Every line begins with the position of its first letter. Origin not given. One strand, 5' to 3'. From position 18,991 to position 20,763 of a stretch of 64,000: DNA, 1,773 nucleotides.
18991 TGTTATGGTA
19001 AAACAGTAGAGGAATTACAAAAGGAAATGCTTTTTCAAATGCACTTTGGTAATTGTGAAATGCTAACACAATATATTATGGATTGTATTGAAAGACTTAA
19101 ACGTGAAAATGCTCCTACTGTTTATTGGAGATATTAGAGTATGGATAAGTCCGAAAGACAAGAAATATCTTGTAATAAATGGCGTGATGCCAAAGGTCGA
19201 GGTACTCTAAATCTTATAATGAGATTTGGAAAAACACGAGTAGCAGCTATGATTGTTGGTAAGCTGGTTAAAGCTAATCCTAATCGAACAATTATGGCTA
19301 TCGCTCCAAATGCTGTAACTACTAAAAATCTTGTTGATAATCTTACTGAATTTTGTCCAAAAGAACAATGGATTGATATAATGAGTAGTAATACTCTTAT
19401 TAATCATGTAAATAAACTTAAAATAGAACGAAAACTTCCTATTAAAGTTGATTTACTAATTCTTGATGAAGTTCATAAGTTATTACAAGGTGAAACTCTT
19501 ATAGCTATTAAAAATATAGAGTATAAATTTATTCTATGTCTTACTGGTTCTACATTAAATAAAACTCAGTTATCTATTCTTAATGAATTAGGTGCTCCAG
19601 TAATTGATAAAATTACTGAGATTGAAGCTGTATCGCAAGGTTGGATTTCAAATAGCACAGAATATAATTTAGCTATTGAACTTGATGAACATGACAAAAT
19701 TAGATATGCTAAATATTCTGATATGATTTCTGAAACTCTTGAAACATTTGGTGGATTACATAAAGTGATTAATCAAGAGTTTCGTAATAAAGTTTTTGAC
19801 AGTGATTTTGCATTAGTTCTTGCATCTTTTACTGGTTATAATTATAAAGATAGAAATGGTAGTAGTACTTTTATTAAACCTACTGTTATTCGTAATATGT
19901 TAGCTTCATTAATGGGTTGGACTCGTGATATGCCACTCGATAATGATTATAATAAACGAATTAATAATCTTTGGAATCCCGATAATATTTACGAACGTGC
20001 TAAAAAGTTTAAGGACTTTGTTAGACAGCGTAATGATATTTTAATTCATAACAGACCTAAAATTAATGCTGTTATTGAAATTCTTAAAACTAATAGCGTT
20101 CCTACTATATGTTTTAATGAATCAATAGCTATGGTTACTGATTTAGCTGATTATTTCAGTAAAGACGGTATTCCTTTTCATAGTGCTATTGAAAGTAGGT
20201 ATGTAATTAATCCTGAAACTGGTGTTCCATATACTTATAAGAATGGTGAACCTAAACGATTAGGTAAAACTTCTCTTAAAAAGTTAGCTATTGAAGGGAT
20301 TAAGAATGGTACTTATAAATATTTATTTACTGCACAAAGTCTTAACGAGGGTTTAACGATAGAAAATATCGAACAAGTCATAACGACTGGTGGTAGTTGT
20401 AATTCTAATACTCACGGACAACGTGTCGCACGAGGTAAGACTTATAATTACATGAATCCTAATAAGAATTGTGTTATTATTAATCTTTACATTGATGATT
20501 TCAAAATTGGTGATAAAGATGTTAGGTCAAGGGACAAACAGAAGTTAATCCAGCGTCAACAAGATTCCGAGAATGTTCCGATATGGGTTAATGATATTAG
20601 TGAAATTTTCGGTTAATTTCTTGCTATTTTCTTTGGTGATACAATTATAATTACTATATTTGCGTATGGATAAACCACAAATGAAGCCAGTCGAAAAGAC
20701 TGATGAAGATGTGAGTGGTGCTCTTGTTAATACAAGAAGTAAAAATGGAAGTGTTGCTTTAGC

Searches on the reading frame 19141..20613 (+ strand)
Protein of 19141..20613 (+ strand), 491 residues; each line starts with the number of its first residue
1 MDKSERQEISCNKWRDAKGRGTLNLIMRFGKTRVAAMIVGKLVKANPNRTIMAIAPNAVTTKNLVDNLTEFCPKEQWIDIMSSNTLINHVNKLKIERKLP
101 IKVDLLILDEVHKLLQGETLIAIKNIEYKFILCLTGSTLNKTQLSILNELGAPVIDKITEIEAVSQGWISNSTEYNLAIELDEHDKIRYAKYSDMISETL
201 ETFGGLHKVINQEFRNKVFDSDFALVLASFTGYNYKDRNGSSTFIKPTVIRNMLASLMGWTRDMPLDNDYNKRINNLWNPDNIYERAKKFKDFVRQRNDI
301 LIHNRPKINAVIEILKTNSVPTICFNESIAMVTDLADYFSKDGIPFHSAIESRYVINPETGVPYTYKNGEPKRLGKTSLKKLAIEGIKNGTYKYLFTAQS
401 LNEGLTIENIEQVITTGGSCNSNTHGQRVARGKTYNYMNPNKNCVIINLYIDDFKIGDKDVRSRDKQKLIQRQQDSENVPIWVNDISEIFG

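Call 37: search_protein_families(library=pfam, proteins=[window:19141-20613:+], max_evalue=0.001)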
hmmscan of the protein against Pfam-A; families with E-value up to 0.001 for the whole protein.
window:19141-20613:+ (491 aa): 2 families
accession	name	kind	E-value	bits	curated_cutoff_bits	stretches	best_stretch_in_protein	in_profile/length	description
PF04851.21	ResIII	-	3.3e-06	27.6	22.5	1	13-136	14-160/164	Type III restriction enzyme, res subunit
PF00271.37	Helicase_C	-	0.00037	21.1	23.5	0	376-431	50-105/110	Helicase conserved C-terminal domain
